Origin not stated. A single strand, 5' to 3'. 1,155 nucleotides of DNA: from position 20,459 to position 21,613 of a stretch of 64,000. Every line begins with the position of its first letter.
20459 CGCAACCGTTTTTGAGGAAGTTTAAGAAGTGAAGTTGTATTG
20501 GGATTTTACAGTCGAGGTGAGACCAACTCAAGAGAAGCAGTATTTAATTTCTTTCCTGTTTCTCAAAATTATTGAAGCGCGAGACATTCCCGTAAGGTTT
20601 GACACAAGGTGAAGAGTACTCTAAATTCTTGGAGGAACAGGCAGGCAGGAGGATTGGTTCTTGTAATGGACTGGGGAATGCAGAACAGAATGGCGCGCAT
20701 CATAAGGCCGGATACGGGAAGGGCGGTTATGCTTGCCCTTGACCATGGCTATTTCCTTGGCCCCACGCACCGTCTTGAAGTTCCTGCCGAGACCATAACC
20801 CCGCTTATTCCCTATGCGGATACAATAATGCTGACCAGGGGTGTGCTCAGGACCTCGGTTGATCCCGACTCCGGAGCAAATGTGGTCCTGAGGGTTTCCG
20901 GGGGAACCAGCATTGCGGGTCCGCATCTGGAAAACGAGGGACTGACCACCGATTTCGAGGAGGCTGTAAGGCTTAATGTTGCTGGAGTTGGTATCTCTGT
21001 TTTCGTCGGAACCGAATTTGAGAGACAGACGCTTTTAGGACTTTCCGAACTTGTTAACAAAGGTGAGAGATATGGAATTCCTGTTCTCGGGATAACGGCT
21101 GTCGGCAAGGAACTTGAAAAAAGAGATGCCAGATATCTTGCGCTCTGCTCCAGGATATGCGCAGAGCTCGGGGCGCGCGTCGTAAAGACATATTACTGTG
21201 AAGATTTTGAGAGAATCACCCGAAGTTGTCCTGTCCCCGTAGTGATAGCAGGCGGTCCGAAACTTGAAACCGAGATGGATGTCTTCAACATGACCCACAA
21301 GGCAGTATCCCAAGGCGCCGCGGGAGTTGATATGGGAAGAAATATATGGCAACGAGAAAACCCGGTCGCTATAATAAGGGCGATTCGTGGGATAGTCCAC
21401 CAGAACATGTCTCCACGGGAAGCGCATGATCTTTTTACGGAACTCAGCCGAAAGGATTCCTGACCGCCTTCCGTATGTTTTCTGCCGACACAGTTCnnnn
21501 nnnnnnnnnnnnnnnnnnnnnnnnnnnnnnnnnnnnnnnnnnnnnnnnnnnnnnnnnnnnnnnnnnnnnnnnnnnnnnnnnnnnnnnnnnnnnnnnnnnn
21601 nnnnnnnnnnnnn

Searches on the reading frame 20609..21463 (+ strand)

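Call 55: search_protein_families(library=pfam, proteins=[window:20609-21463:+], max_evalue=0.00001)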
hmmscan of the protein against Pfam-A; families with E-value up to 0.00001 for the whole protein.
window:20609-21463:+ (284 aa): 1 family
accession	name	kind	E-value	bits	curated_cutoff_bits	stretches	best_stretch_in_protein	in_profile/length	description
PF01791.15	DeoC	-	2.2e-20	73.7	23.8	1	40-249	2-229/229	DeoC/LacD family aldolase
